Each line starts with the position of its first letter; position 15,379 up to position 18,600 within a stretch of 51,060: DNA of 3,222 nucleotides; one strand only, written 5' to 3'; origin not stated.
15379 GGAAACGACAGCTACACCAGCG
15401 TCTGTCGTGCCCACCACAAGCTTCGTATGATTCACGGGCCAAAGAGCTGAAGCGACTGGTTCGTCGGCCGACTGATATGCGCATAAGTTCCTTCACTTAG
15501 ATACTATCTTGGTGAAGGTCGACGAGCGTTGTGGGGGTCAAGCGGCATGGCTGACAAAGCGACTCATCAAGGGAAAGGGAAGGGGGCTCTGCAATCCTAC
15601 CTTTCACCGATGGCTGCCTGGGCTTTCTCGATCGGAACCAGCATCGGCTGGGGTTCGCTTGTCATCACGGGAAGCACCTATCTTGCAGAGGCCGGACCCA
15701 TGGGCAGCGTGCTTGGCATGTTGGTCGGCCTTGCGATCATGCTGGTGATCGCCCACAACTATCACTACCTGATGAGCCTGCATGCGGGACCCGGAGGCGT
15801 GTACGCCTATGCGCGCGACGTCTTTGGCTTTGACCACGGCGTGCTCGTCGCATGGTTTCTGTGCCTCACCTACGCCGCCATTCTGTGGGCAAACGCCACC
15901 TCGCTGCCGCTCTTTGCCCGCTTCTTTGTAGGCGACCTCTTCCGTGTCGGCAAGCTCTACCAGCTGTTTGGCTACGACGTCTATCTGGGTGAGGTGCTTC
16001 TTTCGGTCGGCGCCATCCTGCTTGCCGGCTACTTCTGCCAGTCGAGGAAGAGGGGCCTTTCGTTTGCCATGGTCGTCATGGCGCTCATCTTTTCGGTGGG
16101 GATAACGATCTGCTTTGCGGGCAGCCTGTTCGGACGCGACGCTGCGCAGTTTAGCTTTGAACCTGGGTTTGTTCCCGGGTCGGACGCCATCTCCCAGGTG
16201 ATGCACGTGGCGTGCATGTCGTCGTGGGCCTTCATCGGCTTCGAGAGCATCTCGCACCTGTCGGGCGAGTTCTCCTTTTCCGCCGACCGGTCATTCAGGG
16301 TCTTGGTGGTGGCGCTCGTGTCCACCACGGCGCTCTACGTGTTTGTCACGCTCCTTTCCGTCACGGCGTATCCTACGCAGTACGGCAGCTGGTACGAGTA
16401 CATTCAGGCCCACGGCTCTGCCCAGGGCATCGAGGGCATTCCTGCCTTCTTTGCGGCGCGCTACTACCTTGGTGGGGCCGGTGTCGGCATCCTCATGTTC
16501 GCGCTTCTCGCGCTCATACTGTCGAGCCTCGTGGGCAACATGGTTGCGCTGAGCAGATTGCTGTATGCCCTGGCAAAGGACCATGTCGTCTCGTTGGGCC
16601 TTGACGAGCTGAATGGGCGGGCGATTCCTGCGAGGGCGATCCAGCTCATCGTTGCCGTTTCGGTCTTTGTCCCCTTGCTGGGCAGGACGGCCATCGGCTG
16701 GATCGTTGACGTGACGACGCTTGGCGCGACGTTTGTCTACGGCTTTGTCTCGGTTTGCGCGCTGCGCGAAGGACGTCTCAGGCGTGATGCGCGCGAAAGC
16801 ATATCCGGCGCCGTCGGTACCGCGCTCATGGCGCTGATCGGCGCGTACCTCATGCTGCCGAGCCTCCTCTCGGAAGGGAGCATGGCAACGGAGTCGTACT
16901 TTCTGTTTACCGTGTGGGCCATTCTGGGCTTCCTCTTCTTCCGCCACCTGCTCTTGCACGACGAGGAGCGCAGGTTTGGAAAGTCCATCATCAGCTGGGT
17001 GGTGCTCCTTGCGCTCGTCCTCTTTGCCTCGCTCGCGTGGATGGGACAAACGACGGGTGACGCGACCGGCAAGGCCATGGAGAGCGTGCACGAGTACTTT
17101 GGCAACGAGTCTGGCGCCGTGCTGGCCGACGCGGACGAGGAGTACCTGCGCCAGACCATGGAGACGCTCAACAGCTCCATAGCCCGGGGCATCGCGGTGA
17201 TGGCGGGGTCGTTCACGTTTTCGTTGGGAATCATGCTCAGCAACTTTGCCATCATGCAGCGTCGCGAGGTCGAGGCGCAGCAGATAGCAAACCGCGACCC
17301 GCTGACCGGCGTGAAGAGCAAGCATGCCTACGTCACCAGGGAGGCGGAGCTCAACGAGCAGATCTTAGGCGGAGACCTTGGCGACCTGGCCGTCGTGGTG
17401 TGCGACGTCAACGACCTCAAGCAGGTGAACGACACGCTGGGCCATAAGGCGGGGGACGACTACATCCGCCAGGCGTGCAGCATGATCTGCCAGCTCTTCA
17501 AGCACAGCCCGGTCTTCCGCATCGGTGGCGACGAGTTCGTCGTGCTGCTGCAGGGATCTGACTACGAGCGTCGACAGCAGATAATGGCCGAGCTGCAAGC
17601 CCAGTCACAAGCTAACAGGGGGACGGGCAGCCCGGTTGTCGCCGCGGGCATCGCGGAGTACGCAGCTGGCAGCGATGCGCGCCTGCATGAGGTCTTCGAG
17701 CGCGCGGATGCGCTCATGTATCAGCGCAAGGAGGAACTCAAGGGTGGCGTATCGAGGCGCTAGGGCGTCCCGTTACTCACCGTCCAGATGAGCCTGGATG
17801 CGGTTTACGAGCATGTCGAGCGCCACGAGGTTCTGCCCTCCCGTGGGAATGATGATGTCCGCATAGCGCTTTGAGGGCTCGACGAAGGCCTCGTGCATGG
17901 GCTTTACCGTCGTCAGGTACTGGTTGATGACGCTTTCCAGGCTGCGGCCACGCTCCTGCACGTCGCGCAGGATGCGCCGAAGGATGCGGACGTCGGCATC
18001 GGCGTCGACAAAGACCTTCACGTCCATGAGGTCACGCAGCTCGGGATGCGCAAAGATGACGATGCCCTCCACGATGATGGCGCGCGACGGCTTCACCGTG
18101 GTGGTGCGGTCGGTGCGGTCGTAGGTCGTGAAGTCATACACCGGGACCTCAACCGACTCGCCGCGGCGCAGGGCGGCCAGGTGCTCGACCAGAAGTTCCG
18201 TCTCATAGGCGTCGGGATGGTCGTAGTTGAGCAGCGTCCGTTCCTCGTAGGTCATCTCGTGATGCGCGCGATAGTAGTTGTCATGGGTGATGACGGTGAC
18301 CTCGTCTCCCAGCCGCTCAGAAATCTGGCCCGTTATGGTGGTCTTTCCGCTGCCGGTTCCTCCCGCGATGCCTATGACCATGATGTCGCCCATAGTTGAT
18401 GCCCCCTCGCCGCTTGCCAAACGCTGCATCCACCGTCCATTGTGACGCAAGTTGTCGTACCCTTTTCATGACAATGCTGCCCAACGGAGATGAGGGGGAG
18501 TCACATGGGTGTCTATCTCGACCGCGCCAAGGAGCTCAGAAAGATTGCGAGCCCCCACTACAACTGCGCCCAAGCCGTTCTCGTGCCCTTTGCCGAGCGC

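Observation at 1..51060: The whole window is one perfect 51,060-bp reverse-complement palindrome (2 x 25,530 bp, zero spacer)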

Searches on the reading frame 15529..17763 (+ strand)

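Call 7: search_protein_families(library=pfam, proteins=[window:15529-17763:+])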
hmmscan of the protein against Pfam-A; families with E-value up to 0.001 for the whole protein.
window:15529-17763:+ (744 aa): 3 families
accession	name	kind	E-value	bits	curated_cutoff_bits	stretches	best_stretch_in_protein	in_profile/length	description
PF00990.26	GGDEF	-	3e-21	76.3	23.8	1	587-736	1-157/161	Diguanylate cyclase, GGDEF domain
PF00324.27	AA_permease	-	1.3e-20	74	24.6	1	33-420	5-384/470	Amino acid permease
PF13520.12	AA_permease_2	-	3.1e-19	69.7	27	1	25-442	1-400/427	Amino acid permease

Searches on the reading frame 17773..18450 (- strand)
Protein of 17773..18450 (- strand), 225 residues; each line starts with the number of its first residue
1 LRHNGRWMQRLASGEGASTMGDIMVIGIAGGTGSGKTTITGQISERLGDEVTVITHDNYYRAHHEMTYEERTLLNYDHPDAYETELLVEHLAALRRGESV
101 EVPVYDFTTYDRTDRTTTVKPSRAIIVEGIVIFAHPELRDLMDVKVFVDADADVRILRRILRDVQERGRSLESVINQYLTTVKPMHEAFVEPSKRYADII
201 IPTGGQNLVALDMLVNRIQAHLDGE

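Call 7: search_protein_families(library=pfam, proteins=[window:17773-18450:-])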
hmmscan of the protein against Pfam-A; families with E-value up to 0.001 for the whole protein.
window:17773-18450:- (225 aa): 7 families
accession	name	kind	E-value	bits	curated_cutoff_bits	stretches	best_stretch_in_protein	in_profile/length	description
PF00485.24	PRK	-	8.2e-43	146.9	22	1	25-209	1-195/196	Phosphoribulokinase / Uridine kinase family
PF13238.12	AAA_18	-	3.1e-06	28.1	29.4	1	26-166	1-115/128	AAA domain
PF02224.24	Cytidylate_kin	-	0.00016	21.9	26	0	142-174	130-163/211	Cytidylate kinase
PF13189.12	Cytidylate_kin2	-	0.00035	21.2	28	1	25-158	1-127/176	Cytidylate kinase-like family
PF13671.12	AAA_33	-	0.00039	21.2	27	1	28-125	4-95/143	AAA domain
PF13207.12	AAA_17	-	0.00048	20.8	27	0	30-50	2-22/136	AAA domain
PF01712.25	dNK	-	0.00084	19.6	27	0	26-196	1-173/203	Deoxynucleoside kinase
